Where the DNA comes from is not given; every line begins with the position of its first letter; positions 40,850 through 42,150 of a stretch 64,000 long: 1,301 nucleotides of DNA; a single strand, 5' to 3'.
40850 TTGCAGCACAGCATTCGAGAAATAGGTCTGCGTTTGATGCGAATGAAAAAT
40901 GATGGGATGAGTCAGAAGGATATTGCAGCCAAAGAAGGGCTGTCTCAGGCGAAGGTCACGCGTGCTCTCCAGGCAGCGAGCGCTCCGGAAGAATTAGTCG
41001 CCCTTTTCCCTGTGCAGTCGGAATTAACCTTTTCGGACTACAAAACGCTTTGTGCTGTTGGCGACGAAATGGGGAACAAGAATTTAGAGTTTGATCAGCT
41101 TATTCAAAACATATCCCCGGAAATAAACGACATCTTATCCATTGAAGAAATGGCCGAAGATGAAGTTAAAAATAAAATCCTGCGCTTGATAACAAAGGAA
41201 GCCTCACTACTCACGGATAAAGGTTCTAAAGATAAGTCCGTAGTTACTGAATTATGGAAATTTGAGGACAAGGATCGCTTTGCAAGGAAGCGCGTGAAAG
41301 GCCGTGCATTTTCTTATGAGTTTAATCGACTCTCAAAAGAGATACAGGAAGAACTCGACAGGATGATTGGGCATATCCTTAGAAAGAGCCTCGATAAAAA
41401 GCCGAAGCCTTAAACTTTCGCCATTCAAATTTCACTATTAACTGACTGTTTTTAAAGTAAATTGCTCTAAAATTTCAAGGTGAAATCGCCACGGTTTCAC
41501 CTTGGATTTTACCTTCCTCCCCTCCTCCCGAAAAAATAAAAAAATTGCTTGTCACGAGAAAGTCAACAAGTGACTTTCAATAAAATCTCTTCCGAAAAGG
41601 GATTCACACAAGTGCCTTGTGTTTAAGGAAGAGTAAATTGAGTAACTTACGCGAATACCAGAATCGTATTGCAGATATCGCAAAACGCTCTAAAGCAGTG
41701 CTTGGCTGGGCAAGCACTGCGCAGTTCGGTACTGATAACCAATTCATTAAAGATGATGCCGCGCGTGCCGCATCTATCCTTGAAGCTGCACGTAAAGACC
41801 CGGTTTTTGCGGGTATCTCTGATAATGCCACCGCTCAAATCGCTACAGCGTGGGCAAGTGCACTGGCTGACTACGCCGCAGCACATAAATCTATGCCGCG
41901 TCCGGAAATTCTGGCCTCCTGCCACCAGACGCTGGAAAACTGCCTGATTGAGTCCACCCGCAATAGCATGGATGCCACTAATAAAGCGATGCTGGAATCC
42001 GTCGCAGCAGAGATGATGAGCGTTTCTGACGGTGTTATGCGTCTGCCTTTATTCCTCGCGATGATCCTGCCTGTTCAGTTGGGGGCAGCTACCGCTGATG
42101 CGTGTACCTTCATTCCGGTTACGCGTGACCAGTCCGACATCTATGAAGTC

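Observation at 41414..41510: parS centromere contains an operator-like core in its central AT-rich region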

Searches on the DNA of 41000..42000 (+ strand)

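Call 3: search_dna_similar(query=window:41350-41560:+, collection=phages, mode=distant, max_rows=40)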
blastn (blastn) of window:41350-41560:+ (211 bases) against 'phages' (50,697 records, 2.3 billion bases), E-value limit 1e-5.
Records with a match: 20; places in all: 20; records where one place covers at least 80% of the query: 17.
Best place of each record, by identity: >=99% 2; 95-99% 15; 60-80% 3.
By first word of the organism name: Escherichia 14; Enterobacteria 3; Salmonella 2; Punavirus 1.
By host as written in the record: Escherichia coli 9; - 6; Escherichia sp. STEC O157 2; Salmonella enterica subsp. enterica serovar Indiana J46 2; Escherichia coli MC1061 1.
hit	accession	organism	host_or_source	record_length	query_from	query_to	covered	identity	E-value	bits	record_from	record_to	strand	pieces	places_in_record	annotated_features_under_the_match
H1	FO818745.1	Escherichia phage RCS47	Escherichia coli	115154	1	211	100%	99.1%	2e-101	372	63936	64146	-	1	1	parB: partition protein ParB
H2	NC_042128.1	Escherichia phage RCS47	Escherichia coli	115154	1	211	100%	99.1%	2e-101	372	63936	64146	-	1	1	parB: ParB-like partition protein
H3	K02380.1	Escherichia phage P1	Escherichia coli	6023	1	211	100%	98.6%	4e-99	366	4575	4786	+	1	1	incB incompatibility determinant region; centromere-like | parB: ParB (x5) | CT/AT-rich region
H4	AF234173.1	Escherichia phage P1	-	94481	1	211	100%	98.6%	4e-99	366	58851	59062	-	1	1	100 pct identical (0 gaps) to region of repA and par genes of P1 ... | 99 pct identical (10 gaps) to fragment of P1 sequence deposited as ... | 99 pct identical (4 gaps) to fragment of P1 sequence deposited as ... | 99 pct identical (4 gaps) to par region of P1 in P1 based vector ... | 100 pct identical (0 gaps) to fragment of P1 sequence deposited as ... (x2) | and 7 other names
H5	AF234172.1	Escherichia phage P1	-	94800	1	211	100%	98.6%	4e-99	366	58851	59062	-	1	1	100 pct identical (0 gaps) to region of repA and par genes of P1 ... | 99 pct identical (10 gaps) to fragment of P1 sequence deposited as ... | 99 pct identical (4 gaps) to fragment of P1 sequence deposited as ... | 99 pct identical (4 gaps) to par region of P1 in P1 based vector ... | 100 pct identical (0 gaps) to fragment of P1 sequence deposited as ... (x2) | and 7 other names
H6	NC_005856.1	Escherichia phage P1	Escherichia coli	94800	1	211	100%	98.6%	4e-99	366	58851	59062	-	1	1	100 pct identical (0 gaps) to region of repA and par genes of P1 ... | 99 pct identical (10 gaps) to fragment of P1 sequence deposited as ... | 99 pct identical (4 gaps) to fragment of P1 sequence deposited as ... | 99 pct identical (4 gaps) to par region of P1 in P1 based vector ... | 100 pct identical (0 gaps) to fragment of P1 sequence deposited as ... (x2) | and 7 other names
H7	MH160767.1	Escherichia phage vB_EcoM-Ro157c2YLVW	Escherichia sp. STEC O157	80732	1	211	100%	96.7%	3e-94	350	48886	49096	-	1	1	hypothetical protein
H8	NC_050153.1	Escherichia phage vB_EcoM-Ro157c2YLVW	Escherichia sp. STEC O157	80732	1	211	100%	96.7%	3e-94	350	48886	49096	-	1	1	ParB-like partition protein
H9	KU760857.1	Salmonella phage SJ46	Salmonella enterica subsp. enterica ...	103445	1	211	100%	96.2%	1e-92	343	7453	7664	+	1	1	parB: plasmid partition protein B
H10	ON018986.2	Escherichia phage JL22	Escherichia coli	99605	1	211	100%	96.2%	1e-92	343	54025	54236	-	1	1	parB: chromosome (plasmid) partitioning protein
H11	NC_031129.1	Salmonella phage SJ46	Salmonella enterica subsp. enterica ...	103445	1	211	100%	96.2%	1e-92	343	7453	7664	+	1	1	parB: ParB-like partition protein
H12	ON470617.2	Escherichia phage vB_EcoM-813R1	Escherichia coli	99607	1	211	100%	96.2%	1e-92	343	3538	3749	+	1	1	plasmid partitioning protein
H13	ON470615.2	Escherichia phage vB_EcoM-673R5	Escherichia coli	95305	1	211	100%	96.2%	1e-92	343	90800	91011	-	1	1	VirB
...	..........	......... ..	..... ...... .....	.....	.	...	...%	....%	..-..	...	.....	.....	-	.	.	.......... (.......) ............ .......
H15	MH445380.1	Escherichia phage P1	Escherichia coli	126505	1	211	100%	95.8%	5e-91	339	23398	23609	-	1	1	chromosome (plasmid) partitioning protein B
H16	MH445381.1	Escherichia phage P1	Escherichia coli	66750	1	211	100%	95.8%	5e-91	339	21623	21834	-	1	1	chromosome (plasmid) partitioning protein B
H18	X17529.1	Enterobacteria phage P7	-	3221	120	211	44%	77.1%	6e-8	64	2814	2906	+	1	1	record has no annotation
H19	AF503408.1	Enterobacteria phage P7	-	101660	120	211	44%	77.1%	6e-8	64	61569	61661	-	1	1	ParB (x4)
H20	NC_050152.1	Enterobacteria phage P7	-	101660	120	211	44%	77.1%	6e-8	64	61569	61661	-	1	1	ParB (x4)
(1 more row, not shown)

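Call 6: get_annotated_region(hit=H6, flank=300)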
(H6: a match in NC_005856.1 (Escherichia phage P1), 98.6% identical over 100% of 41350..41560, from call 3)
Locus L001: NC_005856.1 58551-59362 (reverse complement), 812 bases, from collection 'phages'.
description: Enterobacteria phage P1, complete genome.
organism: Escherichia phage P1 (NCBI taxid 2886926)
taxonomy: Viruses; Duplodnaviria; Heunggongvirae; Uroviricota; Caudoviricetes; Punavirus; Punavirus P1
host: Escherichia coli; source: -; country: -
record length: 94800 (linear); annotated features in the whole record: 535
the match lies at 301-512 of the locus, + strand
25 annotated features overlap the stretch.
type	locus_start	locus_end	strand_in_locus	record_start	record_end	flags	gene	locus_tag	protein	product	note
misc_feature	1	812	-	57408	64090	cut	-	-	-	-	100 pct identical (0 gaps) to region of repA and par genes of P1 contained in P1 based cloning vector pPAC4 [GenBank ...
misc_feature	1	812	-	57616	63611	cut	-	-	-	-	99 pct identical (10 gaps) to fragment of P1 sequence deposited as locus PP1REP in GenBank Accession Number K02380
misc_feature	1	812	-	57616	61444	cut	-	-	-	-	99 pct identical (4 gaps) to fragment of P1 sequence deposited as locus ECP1PARA in GenBank Accession Number X02954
misc_feature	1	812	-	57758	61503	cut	-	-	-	-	99 pct identical (4 gaps) to par region of P1 in P1 based vector pYLTAC7 [GenBank Accession Number AB020028] at nt ...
misc_feature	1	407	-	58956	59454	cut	-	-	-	-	100 pct identical (0 gaps) to fragment of P1 sequence deposited as locus PP1PARB in GenBank Accession Number L01408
CDS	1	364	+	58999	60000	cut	parB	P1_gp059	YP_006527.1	ParB-like partition protein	encodes ParB/SopB family protein involved in active partitioning of P1 plasmid prophage at cell division; product binds ...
misc_feature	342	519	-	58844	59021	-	-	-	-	-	100 pct identical (0 gaps) to fragment of P1 sequence deposited as locus PP1PAR2 in GenBank Accession Number M36425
misc_feature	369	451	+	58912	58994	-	-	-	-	-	centromere-like site parS; incB incompatibility determinant region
protein_bind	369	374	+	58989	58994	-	-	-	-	ParB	ParB binding site of B type in parS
protein_bind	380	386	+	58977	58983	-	-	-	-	ParB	ParB binding site of A type in parS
protein_bind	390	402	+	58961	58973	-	-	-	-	IHF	IHF binding site in parS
regulatory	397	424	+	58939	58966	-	-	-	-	promoter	predicted sigma 70 promoter P2 23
regulatory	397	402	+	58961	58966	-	-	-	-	minus_35_signal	P2 23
regulatory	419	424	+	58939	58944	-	-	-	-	minus_10_signal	P2 23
protein_bind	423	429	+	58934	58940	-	-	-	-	ParB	ParB binding site of A type in parS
regulatory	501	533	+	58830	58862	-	-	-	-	promoter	predicted sigma 70 promoter P1 23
regulatory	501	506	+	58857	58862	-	-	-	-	minus_35_signal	P1 23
regulatory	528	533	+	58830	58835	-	-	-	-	minus_10_signal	P1 23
CDS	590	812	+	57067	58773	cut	23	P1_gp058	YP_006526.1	gp23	major capsid protein; region of aa 1..179 identical to region of aa 24..202 of previously predicted product of orf61 of ...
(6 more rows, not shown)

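Call 7: get_annotated_region(hit=H3, flank=100)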
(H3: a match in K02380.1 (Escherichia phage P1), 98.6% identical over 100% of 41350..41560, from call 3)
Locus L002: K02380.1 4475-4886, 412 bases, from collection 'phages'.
description: Enterobacteria phage P1 RepA (repA), ParA (parA), and ParB (parB) genes, complete cds; and unknown gene.
organism: Escherichia phage P1 (NCBI taxid 2886926)
taxonomy: Viruses; Duplodnaviria; Heunggongvirae; Uroviricota; Caudoviricetes; Punavirus; Punavirus P1
host: Escherichia coli; source: -; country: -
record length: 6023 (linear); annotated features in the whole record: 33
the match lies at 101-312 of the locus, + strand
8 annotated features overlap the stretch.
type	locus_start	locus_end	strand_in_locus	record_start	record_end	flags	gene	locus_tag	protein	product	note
CDS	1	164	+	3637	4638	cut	parB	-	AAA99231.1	ParB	-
misc_binding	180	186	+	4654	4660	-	parB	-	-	ParB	-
misc_feature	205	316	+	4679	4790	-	-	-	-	-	incB incompatibility determinant region; centromere-like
misc_binding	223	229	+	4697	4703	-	parB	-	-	ParB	-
misc_binding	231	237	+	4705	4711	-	parB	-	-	ParB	-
misc_binding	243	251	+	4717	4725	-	parB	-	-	ParB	-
misc_feature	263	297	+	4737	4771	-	-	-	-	-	CT/AT-rich region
CDS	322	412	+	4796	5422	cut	-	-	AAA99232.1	unknown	-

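Call 8: get_annotated_region(hit=H1, flank=300)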
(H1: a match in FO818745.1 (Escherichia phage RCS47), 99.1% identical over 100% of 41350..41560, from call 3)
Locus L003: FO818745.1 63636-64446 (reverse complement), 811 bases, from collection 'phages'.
description: Escherichia phage RCS47, complete genome.
organism: Escherichia phage RCS47 (NCBI taxid 1590550)
taxonomy: Viruses; Duplodnaviria; Heunggongvirae; Uroviricota; Caudoviricetes; Punavirus; Punavirus RCS47
host: Escherichia coli; source: -; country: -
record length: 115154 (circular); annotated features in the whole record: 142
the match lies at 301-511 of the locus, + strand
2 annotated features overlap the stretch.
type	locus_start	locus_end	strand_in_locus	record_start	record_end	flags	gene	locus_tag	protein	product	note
CDS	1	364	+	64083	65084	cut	parB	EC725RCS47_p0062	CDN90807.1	partition protein ParB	Evidence 1b : Function experimentally demonstrated in the studied species; PubMedId : 6699914, 3903163, 3857601, ...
CDS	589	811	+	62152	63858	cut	23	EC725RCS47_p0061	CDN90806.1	major head protein Gp23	Evidence 1c : Function experimentally demonstrated in the studied genus; Product type s : structure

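Call 11: search_dna_similar(query=window:41445-41490:+, collection=ecoli_genomes, mode=near, max_evalue=10, max_rows=30)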
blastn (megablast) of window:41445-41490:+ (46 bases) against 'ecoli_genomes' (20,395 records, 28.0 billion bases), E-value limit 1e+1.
Records with a match: 6; places in all: 6; records where one place covers at least 80% of the query: 6.
Genomes with a match: 6 of 5426; with a place that covers at least 80% of the query: 6. Places per genome that has any: lowest 1, median 1, highest 1. On chromosomes: 0 places; on plasmids: 6.
Best place of each record, by identity: >=99% 6.
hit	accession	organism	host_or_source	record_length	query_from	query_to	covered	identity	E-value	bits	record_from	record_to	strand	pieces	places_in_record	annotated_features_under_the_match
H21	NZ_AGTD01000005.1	Escherichia coli UMNF18 strain UMNF18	porcine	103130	1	46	100%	100.0%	6e-15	86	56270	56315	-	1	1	none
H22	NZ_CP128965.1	Escherichia coli strain TUM1887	missing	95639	1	46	100%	100.0%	6e-15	86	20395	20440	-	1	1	none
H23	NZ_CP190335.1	Escherichia coli strain EC17CM13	chicken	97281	1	46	100%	100.0%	6e-15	86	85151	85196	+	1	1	none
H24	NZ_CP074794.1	Escherichia coli strain 94_0962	Homo sapiens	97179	1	46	100%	100.0%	6e-15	86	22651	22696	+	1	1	none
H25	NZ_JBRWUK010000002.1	Escherichia coli strain CNREC_004-43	Homo sapiens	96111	1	46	100%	100.0%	6e-15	86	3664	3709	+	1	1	none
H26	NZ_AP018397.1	Escherichia coli strain TOK-001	Homo sapiens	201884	3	46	96%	100.0%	8e-14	82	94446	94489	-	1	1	none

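Call 13: search_dna_similar(query=window:41445-41490:+, collection=plasmids, mode=near, max_evalue=10, max_rows=40)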
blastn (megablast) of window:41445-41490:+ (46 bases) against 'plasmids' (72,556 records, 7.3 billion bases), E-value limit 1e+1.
Records with a match: 20; places in all: 20; records where one place covers at least 80% of the query: 20.
Best place of each record, by identity: >=99% 20.
By first word of the organism name: Escherichia 20.
By predicted mobility (MOB-suite, as given by PLSDB): non-mobilizable 19; mobilizable 1.
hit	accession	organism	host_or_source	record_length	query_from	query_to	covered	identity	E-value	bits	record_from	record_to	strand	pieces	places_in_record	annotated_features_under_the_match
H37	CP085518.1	Escherichia coli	culture,feces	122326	1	46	100%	100.0%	2e-15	86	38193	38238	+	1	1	none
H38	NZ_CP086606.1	Escherichia fergusonii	culture,cecal contents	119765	1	46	100%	100.0%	2e-15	86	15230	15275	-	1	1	none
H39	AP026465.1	Escherichia coli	whole organism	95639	1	46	100%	100.0%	2e-15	86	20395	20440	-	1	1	none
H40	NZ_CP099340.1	Escherichia fergusonii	culture,Pooled faeces sample collected ...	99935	1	46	100%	100.0%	2e-15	86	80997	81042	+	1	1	none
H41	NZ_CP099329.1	Escherichia fergusonii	culture,Pooled faeces sample collected ...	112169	1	46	100%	100.0%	2e-15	86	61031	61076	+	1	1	none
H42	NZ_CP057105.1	Escherichia fergusonii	culture,Pooled pig faecal samples ...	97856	1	46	100%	100.0%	2e-15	86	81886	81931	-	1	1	none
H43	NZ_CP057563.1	Escherichia fergusonii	culture,Pooled sheep faecal samples ...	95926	1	46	100%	100.0%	2e-15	86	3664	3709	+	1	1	none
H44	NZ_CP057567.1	Escherichia fergusonii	culture,Pooled sheep faecal samples ...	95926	1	46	100%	100.0%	2e-15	86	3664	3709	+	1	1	none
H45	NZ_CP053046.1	Escherichia fergusonii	Gallus gallus,feces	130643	1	46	100%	100.0%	2e-15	86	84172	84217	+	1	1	none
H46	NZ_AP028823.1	Escherichia fergusonii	-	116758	1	46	100%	100.0%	2e-15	86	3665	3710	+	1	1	none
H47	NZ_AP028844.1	Escherichia fergusonii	-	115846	1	46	100%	100.0%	2e-15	86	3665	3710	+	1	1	none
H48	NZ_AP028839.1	Escherichia fergusonii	-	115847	1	46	100%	100.0%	2e-15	86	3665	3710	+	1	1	none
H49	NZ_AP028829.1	Escherichia fergusonii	-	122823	1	46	100%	100.0%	2e-15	86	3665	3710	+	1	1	none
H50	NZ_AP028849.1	Escherichia fergusonii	-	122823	1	46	100%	100.0%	2e-15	86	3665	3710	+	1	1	none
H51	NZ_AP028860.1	Escherichia fergusonii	-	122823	1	46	100%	100.0%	2e-15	86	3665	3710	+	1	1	none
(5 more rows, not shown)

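Call 25: get_annotated_region(hit=H19, flank=250)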
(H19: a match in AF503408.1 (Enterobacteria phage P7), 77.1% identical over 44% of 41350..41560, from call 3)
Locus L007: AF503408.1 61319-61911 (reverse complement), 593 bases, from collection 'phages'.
description: Enterobacteria phage P7, complete genome.
organism: Enterobacteria phage P7 (NCBI taxid 10682)
taxonomy: Viruses; Duplodnaviria; Heunggongvirae; Uroviricota; Caudoviricetes; Punavirus; Punavirus P1
host: -; source: -; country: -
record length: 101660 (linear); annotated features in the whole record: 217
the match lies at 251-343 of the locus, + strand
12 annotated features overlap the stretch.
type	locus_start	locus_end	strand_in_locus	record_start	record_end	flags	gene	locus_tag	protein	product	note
CDS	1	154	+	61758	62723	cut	parB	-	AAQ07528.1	ParB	-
protein_bind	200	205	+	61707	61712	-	-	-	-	ParB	parS boxB(1); ParB binding site of B type in parS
protein_bind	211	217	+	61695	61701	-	-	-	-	ParB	parS boxA(1); ParB binding site of A type in parS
protein_bind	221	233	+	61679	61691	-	-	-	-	IHF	-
protein_bind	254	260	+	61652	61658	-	-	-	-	ParB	parS boxA(2); ParB binding site of A type in parS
protein_bind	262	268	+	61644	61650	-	-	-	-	ParB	parS boxA(3); ParB binding site of A type in parS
protein_bind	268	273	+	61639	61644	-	-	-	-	ParB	parS boxB(2); ParB binding site of B type in parS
protein_bind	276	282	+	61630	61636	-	-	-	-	ParB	parS boxA(4); ParB binding site of A type in parS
regulatory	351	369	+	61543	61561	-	-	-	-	promoter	predicted late promoter LP23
regulatory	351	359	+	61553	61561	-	-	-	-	other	LP23; -22 region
regulatory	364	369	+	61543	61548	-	-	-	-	minus_10_signal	LP23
CDS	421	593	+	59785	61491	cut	upf57.5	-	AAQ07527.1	Upf57.5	-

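Call 26: get_annotated_region(hit=H7, flank=100)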
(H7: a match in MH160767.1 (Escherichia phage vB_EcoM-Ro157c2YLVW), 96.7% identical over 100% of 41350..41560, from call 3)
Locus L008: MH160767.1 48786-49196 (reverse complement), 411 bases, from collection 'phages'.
description: Escherichia phage vB_EcoM-Ro157c2YLVW, complete genome.
organism: Escherichia phage vB_EcoM-Ro157c2YLVW (NCBI taxid 2178932)
taxonomy: Viruses; Duplodnaviria; Heunggongvirae; Uroviricota; Caudoviricetes; Punavirus
host: Escherichia sp. STEC O157; source: non-fecal compost; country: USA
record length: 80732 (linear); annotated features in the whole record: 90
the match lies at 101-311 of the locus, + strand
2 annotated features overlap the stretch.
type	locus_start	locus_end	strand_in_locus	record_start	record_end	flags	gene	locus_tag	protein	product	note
CDS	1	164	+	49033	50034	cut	-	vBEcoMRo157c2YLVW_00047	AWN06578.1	hypothetical protein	-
CDS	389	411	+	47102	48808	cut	-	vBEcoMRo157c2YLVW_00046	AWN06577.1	hypothetical protein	-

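Call 27: get_annotated_region(hit=H9, flank=100)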
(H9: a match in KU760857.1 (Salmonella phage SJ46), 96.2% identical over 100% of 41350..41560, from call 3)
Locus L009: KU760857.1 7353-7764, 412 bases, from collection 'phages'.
description: Salmonella phage SJ46, complete genome.
organism: Salmonella phage SJ46 (NCBI taxid 1815968)
taxonomy: Viruses; Duplodnaviria; Heunggongvirae; Uroviricota; Caudoviricetes; Punavirus; Punavirus SJ46
host: Salmonella enterica subsp. enterica serovar Indiana J46; source: -; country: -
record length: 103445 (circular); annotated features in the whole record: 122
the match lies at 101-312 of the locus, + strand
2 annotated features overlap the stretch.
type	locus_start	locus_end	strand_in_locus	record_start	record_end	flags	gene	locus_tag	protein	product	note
CDS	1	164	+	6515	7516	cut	parB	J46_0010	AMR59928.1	plasmid partition protein B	ParB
CDS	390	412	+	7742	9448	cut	-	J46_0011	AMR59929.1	putative baseplate protein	-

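Call 28: get_annotated_region(hit=H14, flank=100)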
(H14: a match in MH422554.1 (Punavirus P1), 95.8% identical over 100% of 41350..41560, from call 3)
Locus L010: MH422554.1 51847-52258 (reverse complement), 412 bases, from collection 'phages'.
description: Punavirus P1, complete genome.
organism: Punavirus P1 (NCBI taxid 10678)
taxonomy: Viruses; Duplodnaviria; Heunggongvirae; Uroviricota; Caudoviricetes; Punavirus
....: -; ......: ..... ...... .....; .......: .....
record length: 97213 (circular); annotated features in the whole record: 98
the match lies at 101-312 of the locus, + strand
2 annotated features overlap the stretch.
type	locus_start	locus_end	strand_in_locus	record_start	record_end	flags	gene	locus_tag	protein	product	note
CDS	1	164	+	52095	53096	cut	-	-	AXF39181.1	chromosome (plasmid) partitioning protein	chromosome (plasmid) partitioning protein ParB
CDS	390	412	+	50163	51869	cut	-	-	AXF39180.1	mobile element protein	-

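Call 49: search_dna_similar(query=window:41450-41510:+, collection=plasmids, mode=near, max_evalue=10, max_rows=30)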
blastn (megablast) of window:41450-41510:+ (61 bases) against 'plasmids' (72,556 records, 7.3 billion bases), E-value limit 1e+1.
Records with a match: 528; places in all: 528; records where one place covers at least 80% of the query: 528.
Best place of each record, by identity: >=99% 10; 95-99% 287; 90-95% 231.
By first word of the organism name: Escherichia 487; Salmonella 30; Klebsiella 7; Shigella 4.
By predicted mobility (MOB-suite, as given by PLSDB): non-mobilizable 416; mobilizable 99; conjugative 13.
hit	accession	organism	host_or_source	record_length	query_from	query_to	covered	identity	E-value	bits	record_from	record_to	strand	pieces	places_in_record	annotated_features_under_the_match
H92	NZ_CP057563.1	Escherichia fergusonii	culture,Pooled sheep faecal samples ...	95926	1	61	100%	100.0%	1e-23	113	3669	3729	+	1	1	none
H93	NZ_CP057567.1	Escherichia fergusonii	culture,Pooled sheep faecal samples ...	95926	1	61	100%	100.0%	1e-23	113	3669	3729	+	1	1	none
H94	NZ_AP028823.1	Escherichia fergusonii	-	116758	1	61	100%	100.0%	1e-23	113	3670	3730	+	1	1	none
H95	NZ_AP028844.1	Escherichia fergusonii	-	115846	1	61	100%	100.0%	1e-23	113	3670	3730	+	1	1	none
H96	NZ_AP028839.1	Escherichia fergusonii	-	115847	1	61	100%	100.0%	1e-23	113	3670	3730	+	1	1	none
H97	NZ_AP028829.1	Escherichia fergusonii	-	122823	1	61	100%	100.0%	1e-23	113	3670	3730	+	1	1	none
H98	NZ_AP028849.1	Escherichia fergusonii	-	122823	1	61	100%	100.0%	1e-23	113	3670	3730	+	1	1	none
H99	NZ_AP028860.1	Escherichia fergusonii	-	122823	1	61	100%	100.0%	1e-23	113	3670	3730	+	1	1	none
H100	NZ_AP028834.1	Escherichia fergusonii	-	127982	1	61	100%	100.0%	1e-23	113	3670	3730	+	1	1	none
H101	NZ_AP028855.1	Escherichia fergusonii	-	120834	1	61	100%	100.0%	1e-23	113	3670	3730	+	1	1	none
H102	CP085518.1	Escherichia coli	culture,feces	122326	1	61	100%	98.4%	7e-22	108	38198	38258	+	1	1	none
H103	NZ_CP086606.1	Escherichia fergusonii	culture,cecal contents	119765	1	61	100%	98.4%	7e-22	108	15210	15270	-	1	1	none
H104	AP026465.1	Escherichia coli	whole organism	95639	1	61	100%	98.4%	7e-22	108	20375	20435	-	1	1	none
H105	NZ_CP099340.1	Escherichia fergusonii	culture,Pooled faeces sample collected ...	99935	1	61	100%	98.4%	7e-22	108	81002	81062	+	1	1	none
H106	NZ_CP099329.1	Escherichia fergusonii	culture,Pooled faeces sample collected ...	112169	1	61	100%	98.4%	7e-22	108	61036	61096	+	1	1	none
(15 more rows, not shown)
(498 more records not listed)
